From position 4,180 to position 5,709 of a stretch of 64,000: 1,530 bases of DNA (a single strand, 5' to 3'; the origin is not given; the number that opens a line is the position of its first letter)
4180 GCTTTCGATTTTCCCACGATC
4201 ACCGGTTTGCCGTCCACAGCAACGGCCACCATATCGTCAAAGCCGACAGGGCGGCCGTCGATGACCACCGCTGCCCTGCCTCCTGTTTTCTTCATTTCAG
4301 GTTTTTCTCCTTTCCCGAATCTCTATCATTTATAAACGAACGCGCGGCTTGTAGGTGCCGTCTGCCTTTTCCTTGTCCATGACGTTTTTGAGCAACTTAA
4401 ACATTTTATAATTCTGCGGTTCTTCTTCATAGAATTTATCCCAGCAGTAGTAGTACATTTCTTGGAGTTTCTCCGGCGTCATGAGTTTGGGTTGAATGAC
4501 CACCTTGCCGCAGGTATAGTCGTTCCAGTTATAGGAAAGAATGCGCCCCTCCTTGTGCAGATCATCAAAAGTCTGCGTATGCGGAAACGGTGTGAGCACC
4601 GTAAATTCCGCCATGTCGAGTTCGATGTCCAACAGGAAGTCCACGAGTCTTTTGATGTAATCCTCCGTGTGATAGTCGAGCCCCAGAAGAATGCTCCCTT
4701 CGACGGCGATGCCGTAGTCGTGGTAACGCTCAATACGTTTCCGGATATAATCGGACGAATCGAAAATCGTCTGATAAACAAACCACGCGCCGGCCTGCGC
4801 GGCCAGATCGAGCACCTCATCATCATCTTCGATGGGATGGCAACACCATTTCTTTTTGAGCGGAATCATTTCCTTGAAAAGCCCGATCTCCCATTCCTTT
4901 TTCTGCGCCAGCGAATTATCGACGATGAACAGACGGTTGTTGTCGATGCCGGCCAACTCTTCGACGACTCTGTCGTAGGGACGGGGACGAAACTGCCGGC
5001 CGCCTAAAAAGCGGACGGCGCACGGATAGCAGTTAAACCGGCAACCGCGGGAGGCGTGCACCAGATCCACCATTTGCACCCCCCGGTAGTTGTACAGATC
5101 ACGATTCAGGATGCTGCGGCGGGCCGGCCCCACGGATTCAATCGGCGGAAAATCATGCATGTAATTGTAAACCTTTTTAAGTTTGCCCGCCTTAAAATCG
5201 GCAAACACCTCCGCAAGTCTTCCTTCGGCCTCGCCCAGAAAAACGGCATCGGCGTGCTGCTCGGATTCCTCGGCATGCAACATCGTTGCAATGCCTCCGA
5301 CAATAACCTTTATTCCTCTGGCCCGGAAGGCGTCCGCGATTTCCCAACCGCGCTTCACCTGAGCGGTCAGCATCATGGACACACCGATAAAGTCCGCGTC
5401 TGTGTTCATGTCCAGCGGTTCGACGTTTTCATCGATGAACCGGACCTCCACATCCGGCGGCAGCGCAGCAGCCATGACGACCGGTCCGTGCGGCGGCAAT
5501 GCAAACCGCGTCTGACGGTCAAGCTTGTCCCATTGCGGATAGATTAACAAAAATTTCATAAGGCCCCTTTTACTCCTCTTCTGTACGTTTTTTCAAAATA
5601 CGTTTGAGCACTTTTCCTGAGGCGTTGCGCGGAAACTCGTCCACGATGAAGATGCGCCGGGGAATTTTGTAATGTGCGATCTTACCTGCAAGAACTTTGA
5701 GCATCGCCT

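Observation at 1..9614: Tightly coupled operon of at least 8 genes combining KS/CLF, aryl/acyl ligase, MIO ammonia-lyase, B12-rSAM, thioesterase, Dak2-DegV and GT2: an aryl-polyene/flexirubin-like but atypical lipid pathway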

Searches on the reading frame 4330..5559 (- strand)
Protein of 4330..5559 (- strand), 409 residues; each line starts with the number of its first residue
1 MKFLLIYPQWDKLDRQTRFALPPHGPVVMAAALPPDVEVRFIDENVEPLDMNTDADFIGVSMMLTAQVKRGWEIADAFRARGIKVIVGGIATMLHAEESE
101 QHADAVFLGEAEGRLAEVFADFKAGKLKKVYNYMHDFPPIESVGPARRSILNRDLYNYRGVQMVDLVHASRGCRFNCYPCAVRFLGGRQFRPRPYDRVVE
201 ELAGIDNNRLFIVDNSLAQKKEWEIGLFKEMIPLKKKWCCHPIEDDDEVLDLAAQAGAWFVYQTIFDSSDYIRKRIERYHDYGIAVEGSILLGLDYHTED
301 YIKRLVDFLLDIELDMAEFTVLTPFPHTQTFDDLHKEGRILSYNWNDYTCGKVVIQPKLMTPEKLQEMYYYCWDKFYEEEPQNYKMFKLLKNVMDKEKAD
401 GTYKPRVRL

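Call 6: search_protein_families(library=pfam, proteins=[window:4330-5559:-], max_evalue=0.01)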
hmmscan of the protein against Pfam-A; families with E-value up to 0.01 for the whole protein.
window:4330-5559:- (409 aa): 3 families
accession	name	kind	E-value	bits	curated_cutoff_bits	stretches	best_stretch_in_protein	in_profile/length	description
PF02310.24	B12-binding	-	1e-07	32.3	32.1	1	23-118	14-120/121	B12 binding domain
PF04055.27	Radical_SAM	-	6.1e-05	23.7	29.5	1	170-287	4-131/166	Radical SAM superfamily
PF13282.11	DUF4070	-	0.0026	18.2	22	1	328-395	1-67/144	Domain of unknown function (DUF4070)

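Call 7: search_protein_families(library=ncbifam, proteins=[window:4330-5559:-], max_evalue=0.01)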
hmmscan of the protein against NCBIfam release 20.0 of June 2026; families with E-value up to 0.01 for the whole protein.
window:4330-5559:- (409 aa): 13 families
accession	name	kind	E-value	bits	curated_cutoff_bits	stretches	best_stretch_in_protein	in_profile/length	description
TIGR04013.1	B12_SAM_MJ_1487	hypoth_equivalog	7.6e-14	51.3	251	1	40-207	29-194/382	TIGR04013 family B12-binding domain/radical SAM domain-containing protein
TIGR04072.2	rSAM_ladder_B12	equivalog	1.1e-12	47.4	360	1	73-257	88-281/443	lipid biosynthesis B12-binding/radical SAM protein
TIGR03471.1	HpnJ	equivalog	2.3e-12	46.6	577.6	1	167-377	200-429/472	hopanoid biosynthesis associated radical SAM protein HpnJ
TIGR04367.1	HpnR_B12_rSAM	equivalog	1.3e-09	37.1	650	1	53-218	59-240/490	hopanoid C-3 methylase HpnR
TIGR02026.1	BchE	equivalog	1.9e-09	36.9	481.35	1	274-377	327-428/497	magnesium-protoporphyrin IX monomethyl ester anaerobic oxidative cyclase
TIGR04014.1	B12_SAM_MJ_0865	equivalog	7.5e-08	31.6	360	1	55-203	39-199/434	methyl-coenzyme M reductase glutamine C-methyltransferase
NF040546.1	rSAM_CUAEP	equivalog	1.1e-06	27.6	500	1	36-201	27-208/468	CUAEP/CCAEP-tail radical SAM (seleno)protein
NF033070.1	rSAM_AprD4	equivalog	4.8e-05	22.4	500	1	167-367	199-422/456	AprD4 family radical SAM diol-dehydratase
NF040542.1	rSAM_RCCLKC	equivalog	7.8e-05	22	450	1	37-129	29-126/423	arsinothricin biosynthesis radical SAM protein ArsL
NF038361.1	rSAM_Sden_1168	equivalog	0.0001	21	575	1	137-240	255-361/560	Sden_1168 family B12-binding radical SAM P-methyltransferase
TIGR04385.1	B12_rSAM_cofa1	equivalog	0.00044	19.6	450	1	83-203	100-234/438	B12 lower ligand biosynthesis radical SAM protein BzaD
TIGR04295.1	B12_rSAM_oligo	hypoth_equivalog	0.0035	16.1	400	0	167-206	203-241/422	TIGR04295 family B12-binding domain-containing radical SAM protein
NF045585.1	rSAM_slr0320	equivalog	0.007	14.9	775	1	167-204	238-275/511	photosystem II high light acclimation radical SAM protein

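Call 11: find_homologous_proteins(query=window:4330-5559:-, max_evalue=1e-10)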
Query window:4330-5559:- (409 aa): 6329 proteins with E <= 1e-10 among 8000 candidates; the best 120 are listed.
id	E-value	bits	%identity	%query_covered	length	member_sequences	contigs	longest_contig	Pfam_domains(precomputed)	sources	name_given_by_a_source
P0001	6.2e-285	962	100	100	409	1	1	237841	PF02310.25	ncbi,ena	-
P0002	1.8e-282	954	99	100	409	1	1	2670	PF02310.25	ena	-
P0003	4.0e-269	910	93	100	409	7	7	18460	PF02310.25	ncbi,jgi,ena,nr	ncbi:MAG TPA: cobalamin-dependent protein [Smithellaceae bacterium]|nr:cobalamin-dependent protein [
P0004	6.1e-266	900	96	100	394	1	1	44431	PF02310.25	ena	-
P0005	1.4e-263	892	91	100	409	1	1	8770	PF02310.25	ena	-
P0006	4.1e-254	861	88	100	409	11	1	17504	PF02310.25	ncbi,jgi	jgi:radical SAM superfamily enzyme YgiQ (UPF0313 family)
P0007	6.8e-251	850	87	100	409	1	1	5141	PF02310.25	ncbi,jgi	jgi:radical SAM superfamily enzyme YgiQ (UPF0313 family)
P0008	1.0e-249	847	85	100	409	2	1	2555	PF02310.25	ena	-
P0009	1.4e-249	846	86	100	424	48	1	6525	PF04055.28,PF02310.25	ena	-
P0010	5.4e-249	844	85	100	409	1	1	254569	PF04055.28,PF02310.25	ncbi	ncbi:MAG: B12-binding domain-containing radical SAM protein [Smithellaceae bacterium]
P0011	1.8e-248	842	86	100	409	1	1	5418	PF02310.25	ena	-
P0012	4.3e-248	841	85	100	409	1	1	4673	PF02310.25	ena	-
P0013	4.9e-248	841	86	100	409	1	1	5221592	PF02310.25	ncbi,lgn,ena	-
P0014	5.3e-248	841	85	100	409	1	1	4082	PF02310.25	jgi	-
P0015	1.1e-247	840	87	100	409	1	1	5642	PF02310.25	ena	-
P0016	1.1e-247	840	85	100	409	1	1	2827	PF02310.25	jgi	jgi:radical SAM superfamily enzyme YgiQ (UPF0313 family)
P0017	1.4e-247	839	85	100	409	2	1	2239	PF02310.25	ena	-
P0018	1.4e-247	839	85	100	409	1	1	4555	PF02310.25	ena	-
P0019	1.4e-247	839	85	100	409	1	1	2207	PF02310.25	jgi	jgi:radical SAM superfamily enzyme YgiQ (UPF0313 family)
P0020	1.6e-247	839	86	100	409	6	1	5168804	PF02310.25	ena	-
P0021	1.9e-247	839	85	100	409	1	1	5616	PF02310.25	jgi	jgi:radical SAM superfamily enzyme YgiQ (UPF0313 family)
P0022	3.1e-247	838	85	100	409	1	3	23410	PF02310.25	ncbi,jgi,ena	jgi:radical SAM superfamily enzyme YgiQ (UPF0313 family)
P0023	3.4e-247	838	85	100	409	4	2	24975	PF02310.25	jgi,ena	jgi:radical SAM superfamily enzyme YgiQ (UPF0313 family)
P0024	4.9e-247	838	84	100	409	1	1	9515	PF02310.25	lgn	-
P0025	1.1e-246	836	86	100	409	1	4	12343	PF02310.25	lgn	-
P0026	3.4e-246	835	85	100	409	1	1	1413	PF02310.25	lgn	-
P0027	4.4e-246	835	85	100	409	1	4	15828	PF04055.28,PF02310.25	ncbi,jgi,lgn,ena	jgi:radical SAM superfamily enzyme YgiQ (UPF0313 family)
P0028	8.9e-246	834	84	100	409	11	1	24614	PF02310.25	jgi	jgi:radical SAM superfamily enzyme YgiQ (UPF0313 family)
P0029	1.1e-245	833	85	100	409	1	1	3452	PF02310.25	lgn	-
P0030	1.6e-245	833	85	100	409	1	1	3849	PF02310.25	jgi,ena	jgi:radical SAM superfamily enzyme YgiQ (UPF0313 family)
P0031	2.3e-245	832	85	100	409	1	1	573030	PF02310.25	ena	-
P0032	2.4e-245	832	85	100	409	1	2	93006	PF02310.25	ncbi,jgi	-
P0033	4.7e-245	831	84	100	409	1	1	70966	PF02310.25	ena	-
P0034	6.7e-245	831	84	100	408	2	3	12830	PF02310.25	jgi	-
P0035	9.6e-245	830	84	100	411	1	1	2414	PF02310.25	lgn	-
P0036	1.4e-244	830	84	100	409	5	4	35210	PF02310.25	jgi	jgi:radical SAM superfamily enzyme YgiQ (UPF0313 family)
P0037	1.6e-244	829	85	100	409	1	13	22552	PF02310.25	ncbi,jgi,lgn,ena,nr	ncbi:MAG TPA: cobalamin-dependent protein [Smithellaceae bacterium]|nr:cobalamin-dependent protein [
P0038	2.0e-244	829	85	100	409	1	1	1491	PF02310.25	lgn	-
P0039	2.3e-244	829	84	100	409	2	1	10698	PF02310.25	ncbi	-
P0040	2.3e-244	829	84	100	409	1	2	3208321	PF02310.25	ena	-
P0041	3.1e-244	828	85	100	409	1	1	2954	PF02310.25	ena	-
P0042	4.3e-244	828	85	100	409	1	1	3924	PF02310.25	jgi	-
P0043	4.3e-244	828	84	100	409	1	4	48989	PF02310.25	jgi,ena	jgi:radical SAM superfamily enzyme YgiQ (UPF0313 family)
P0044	5.9e-244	828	85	100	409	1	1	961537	PF02310.25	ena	-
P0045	7.9e-244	827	85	100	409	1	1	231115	PF02310.25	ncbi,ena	-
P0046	8.1e-244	827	84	100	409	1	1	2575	PF02310.25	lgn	-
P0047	9.1e-244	827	84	100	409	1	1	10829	PF02310.25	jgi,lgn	-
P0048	2.2e-243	826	85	100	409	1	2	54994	PF02310.25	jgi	jgi:radical SAM superfamily enzyme YgiQ (UPF0313 family)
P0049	2.8e-243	825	84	100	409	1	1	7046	PF02310.25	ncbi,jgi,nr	ncbi:MAG: radical SAM protein [Deltaproteobacteria bacterium]|jgi:radical SAM superfamily enzyme Ygi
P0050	4.2e-243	825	83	100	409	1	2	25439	PF02310.25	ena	-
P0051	5.6e-243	824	84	100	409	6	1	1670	PF02310.25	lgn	-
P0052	7.5e-243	824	85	100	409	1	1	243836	PF02310.25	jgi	-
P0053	9.2e-243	824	84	100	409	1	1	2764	PF02310.25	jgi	jgi:radical SAM superfamily enzyme YgiQ (UPF0313 family)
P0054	1.0e-242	823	83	100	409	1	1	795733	PF02310.25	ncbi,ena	-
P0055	1.6e-242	823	83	100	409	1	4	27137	PF02310.25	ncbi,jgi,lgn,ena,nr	ncbi:MAG TPA: hypothetical protein PLA72_01765 [Smithellaceae bacterium]|jgi:hypothetical protein|nr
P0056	1.8e-242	823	83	100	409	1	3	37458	PF02310.25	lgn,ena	-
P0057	1.8e-242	823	83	100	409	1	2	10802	PF02310.25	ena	-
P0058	2.1e-242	822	83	100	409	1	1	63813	PF02310.25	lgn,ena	-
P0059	2.6e-242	822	84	100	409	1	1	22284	PF02310.25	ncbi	-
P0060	2.6e-242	822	83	100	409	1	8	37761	PF02310.25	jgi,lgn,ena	-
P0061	2.8e-242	822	83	100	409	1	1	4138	PF02310.25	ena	-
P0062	3.0e-242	822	83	100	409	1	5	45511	PF02310.25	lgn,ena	-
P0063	3.1e-242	822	83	100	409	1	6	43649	PF02310.25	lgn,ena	-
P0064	3.1e-242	822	83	100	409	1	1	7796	PF02310.25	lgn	-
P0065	3.5e-242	822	83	100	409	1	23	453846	PF02310.25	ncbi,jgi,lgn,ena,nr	ncbi:MAG TPA: hypothetical protein PLM47_06685 [Smithellaceae bacterium]|nr:hypothetical protein [Sm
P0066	3.6e-242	822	83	100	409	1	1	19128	PF02310.25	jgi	jgi:hypothetical protein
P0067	4.9e-242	821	83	100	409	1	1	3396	PF02310.25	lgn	-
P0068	6.7e-242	821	83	100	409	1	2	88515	PF02310.25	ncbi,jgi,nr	ncbi:MAG: hypothetical protein KBA28_01505 [Syntrophaceae bacterium]|jgi:radical SAM superfamily enz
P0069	8.0e-242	820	83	100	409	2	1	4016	PF02310.25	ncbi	-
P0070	1.1e-241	820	83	100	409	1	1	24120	PF02310.25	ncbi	-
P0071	1.1e-241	820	83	100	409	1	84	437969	PF02310.25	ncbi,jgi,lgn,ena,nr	ncbi:MAG TPA: hypothetical protein PLW90_04185 [Smithellaceae bacterium]|jgi:hypothetical protein|nr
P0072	1.2e-241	820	83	100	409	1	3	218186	PF02310.25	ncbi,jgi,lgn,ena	-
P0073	1.3e-241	820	83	100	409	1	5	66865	PF02310.25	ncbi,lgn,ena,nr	ncbi:MAG TPA: hypothetical protein PLB69_04165 [Smithellaceae bacterium]|nr:hypothetical protein [Sm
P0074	1.3e-241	820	83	100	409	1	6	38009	PF02310.25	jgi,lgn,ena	-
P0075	1.5e-241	820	83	100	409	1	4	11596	PF02310.25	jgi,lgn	jgi:hypothetical protein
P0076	1.6e-241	820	83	100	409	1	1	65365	PF02310.25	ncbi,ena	-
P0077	1.9e-241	819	83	100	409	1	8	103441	PF02310.25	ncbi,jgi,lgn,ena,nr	ncbi:MAG TPA: hypothetical protein PLQ58_07375 [Smithellaceae bacterium]|nr:hypothetical protein [Sm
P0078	2.2e-241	819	83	100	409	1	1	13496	PF02310.25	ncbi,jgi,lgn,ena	jgi:hypothetical protein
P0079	2.2e-241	819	83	100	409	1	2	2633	PF02310.25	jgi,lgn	-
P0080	2.3e-241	819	84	100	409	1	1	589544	PF02310.25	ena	-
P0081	2.6e-241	819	83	100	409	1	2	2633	PF02310.25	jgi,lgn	-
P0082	3.1e-241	819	83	100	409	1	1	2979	PF02310.25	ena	-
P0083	3.3e-241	818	83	100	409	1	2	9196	PF02310.25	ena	-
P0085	3.8e-241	818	84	100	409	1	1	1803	PF02310.25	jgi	jgi:radical SAM superfamily enzyme YgiQ (UPF0313 family)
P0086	3.9e-241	818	84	100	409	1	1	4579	PF02310.25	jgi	jgi:radical SAM superfamily enzyme YgiQ (UPF0313 family)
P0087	4.2e-241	818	83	100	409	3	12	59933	PF02310.25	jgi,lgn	jgi:hypothetical protein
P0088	4.4e-241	818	83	100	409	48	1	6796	PF02310.25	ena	-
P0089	4.7e-241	818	83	100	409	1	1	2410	PF02310.25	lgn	-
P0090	5.1e-241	818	83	100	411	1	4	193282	PF02310.25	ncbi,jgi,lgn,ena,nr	ncbi:MAG: radical SAM protein [Deltaproteobacteria bacterium HGW-Deltaproteobacteria-6]|jgi:radical 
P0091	5.2e-241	818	83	100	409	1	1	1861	PF02310.25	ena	-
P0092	5.5e-241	818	83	100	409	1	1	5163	PF02310.25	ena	-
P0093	5.6e-241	818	83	100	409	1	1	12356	PF02310.25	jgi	-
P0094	7.1e-241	817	83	100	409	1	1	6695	PF02310.25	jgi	-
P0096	1.1e-240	817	82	100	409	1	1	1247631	PF02310.25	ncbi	ncbi:MAG: B12-binding domain-containing radical SAM protein [Smithellaceae bacterium]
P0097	1.3e-240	817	84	100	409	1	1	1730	PF02310.25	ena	-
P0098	1.3e-240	817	83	100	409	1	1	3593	PF02310.25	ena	-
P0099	2.3e-240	816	82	100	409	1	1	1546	PF02310.25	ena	-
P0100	2.6e-240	816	82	100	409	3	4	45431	PF02310.25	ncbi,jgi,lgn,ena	ncbi:MAG: cobalamin-dependent protein [Smithella sp.]|jgi:radical SAM superfamily enzyme YgiQ (UPF03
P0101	5.8e-240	814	83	100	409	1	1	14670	PF02310.25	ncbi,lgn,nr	ncbi:MAG: cobalamin-dependent protein [Syntrophaceae bacterium]|nr:cobalamin-dependent protein [Synt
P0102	1.2e-239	813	83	100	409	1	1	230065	PF02310.25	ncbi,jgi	-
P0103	1.5e-239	813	83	100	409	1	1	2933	PF02310.25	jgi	-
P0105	2.1e-239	812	83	99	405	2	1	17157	PF02310.25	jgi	-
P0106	4.3e-239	811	82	100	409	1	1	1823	PF02310.25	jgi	jgi:radical SAM superfamily enzyme YgiQ (UPF0313 family)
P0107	6.6e-239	811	83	100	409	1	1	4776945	PF02310.25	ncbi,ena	-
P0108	7.9e-239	811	82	100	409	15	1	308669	PF02310.25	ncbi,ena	-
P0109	8.9e-239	810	82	100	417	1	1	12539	PF02310.25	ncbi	-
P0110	1.2e-238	810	83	100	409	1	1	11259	PF02310.25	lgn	-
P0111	1.5e-238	810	83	100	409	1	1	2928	PF02310.25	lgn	-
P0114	5.0e-238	808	82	100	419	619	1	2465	PF02310.25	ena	-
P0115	5.3e-238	808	83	100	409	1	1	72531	PF02310.25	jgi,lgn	-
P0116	1.1e-237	807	82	100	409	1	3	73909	PF02310.25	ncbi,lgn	-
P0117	1.8e-237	806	81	100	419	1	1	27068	PF02310.25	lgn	-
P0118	2.5e-237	806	82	100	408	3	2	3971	PF02310.25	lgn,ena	-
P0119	6.3e-237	804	82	100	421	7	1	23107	PF02310.25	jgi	-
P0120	1.0e-236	804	82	100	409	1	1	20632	PF02310.25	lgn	-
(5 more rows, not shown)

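Call 23: search_protein_representatives(protein=window:4330-5559:-)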
Query: 409 residues. Proteins with E-value up to 0.001 (for the whole library): 9739; up to 1e-10: 3393; up to 1e-30: 714. The best 150 are listed.
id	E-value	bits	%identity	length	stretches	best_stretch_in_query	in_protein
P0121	2.2e-202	688.8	71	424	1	1-408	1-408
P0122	6.5e-128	443.5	52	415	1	1-398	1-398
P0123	9.9e-121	419.9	70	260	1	1-255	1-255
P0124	2.7e-100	352.6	61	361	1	1-258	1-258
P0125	1.7e-89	317.0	55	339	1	6-285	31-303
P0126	2.9e-88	313.0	70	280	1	1-194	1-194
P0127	2.0e-81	290.4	71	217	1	185-358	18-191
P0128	3.5e-81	289.6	49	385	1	1-286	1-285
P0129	3.7e-79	282.9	62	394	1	163-362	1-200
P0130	4.1e-79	282.8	57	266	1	196-406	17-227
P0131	1.0e-74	268.3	62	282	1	94-281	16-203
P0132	4.2e-67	243.2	39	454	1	27-380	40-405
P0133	8.0e-64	232.4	35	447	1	1-378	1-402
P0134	2.6e-63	230.8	38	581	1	18-379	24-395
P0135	1.9e-62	227.9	39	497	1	21-378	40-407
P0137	9.0e-62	225.7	39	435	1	1-378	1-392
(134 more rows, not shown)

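Call 24: find_encoding_contigs(protein=P0122, flank=10000, max_places=4)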
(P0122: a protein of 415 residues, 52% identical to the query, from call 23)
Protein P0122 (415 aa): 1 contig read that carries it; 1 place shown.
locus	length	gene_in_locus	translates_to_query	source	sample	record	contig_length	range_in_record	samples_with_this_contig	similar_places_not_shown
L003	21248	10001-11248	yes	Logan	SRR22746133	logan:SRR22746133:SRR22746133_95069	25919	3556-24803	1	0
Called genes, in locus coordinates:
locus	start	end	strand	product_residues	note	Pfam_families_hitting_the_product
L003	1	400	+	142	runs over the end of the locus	PF22818:ApeI-like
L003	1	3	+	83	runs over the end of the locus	PF00550:PP-binding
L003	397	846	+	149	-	PF22817:ApeP-like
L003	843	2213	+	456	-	PF00501:AMP-binding, PF13193:AMP-binding_C (weak)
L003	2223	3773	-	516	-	PF21089:PKS_DH_N (weak), PF14765:PS-DH, PF01648:ACPS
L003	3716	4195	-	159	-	PF13279:4HBT_2, PF03061:4HBT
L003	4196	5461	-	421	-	PF00109:ketoacyl-synt, PF02801:Ketoacyl-synt_C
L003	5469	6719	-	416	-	PF00109:ketoacyl-synt, PF02801:Ketoacyl-synt_C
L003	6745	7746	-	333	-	PF04055:Radical_SAM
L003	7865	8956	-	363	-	PF04055:Radical_SAM (weak)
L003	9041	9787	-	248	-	PF04264:YceI (faint)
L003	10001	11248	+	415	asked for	PF02310:B12-binding, PF04055:Radical_SAM (weak)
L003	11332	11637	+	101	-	PF00550:PP-binding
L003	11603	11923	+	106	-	PF00550:PP-binding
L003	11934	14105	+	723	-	PF00109:ketoacyl-synt, PF02801:Ketoacyl-synt_C, PF13723:Ketoacyl-synt_2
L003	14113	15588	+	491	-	PF00070:Pyr_redox (faint), PF00890:FAD_binding_2 (weak), PF01266:DAO (faint), PF01593:Amino_oxidase, PF07992:Pyr_redox_2 (faint), PF12831:FAD_oxidored (weak), PF13450:NAD_binding_8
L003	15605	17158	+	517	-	PF00221:Lyase_aromatic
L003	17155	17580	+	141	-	PF13279:4HBT_2, PF03061:4HBT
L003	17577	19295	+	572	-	PF02734:Dak2, PF02645:DegV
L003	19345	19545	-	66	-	PF10049:DUF2283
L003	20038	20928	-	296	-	PF12796:Ank_2, PF13606:Ank_3 (faint), PF13637:Ank_4, PF13857:Ank_5 (faint), PF13637:Ank_4, PF00023:Ank (weak), PF12796:Ank_2, PF13637:Ank_4 (weak), +2 more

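Call 26: find_encoding_contigs(protein=P0121, flank=10000, max_places=4)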
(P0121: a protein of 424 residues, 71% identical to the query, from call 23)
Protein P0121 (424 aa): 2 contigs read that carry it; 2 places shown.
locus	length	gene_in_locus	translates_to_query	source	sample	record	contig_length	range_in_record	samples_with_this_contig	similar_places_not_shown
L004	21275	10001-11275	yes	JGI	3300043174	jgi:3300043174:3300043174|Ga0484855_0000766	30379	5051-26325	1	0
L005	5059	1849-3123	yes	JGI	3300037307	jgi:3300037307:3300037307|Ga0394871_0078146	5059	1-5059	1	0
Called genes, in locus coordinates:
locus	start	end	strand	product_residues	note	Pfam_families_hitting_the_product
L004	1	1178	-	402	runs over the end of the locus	PF00109:ketoacyl-synt, PF02801:Ketoacyl-synt_C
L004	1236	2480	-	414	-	PF00109:ketoacyl-synt, PF02801:Ketoacyl-synt_C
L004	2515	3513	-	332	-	PF04055:Radical_SAM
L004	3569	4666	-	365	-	PF04055:Radical_SAM (weak)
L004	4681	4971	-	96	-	PF00550:PP-binding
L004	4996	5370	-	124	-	PF07977:FabA (weak), PF22818:ApeI-like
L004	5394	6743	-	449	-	PF02310:B12-binding, PF04055:Radical_SAM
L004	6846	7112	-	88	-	PF00550:PP-binding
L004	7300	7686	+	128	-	PF22817:ApeP-like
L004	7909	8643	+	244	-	PF00106:adh_short, PF08659:KR, PF13561:adh_short_C2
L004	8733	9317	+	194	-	PF03548:LolA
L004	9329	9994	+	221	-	-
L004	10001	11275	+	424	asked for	PF02310:B12-binding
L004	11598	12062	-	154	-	PF01850:PIN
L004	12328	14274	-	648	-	PF00109:ketoacyl-synt, PF08545:ACP_syn_III (weak), PF02801:Ketoacyl-synt_C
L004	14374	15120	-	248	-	PF02146:SIR2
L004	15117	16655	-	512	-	PF13541:ChlI, PF00493:MCM (faint), PF01078:Mg_chelatase, PF07728:AAA_5, PF13335:Mg_chelatase_C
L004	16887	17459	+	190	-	PF14334:DUF4390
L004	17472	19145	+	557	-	PF00920:ILVD_EDD_N, PF24877:ILV_EDD_C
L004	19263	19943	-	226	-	PF00226:DnaJ (weak)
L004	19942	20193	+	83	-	-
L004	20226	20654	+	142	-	PF01381:HTH_3 (faint)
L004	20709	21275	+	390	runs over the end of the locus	PF00561:Abhydrolase_1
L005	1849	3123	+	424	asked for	PF02310:B12-binding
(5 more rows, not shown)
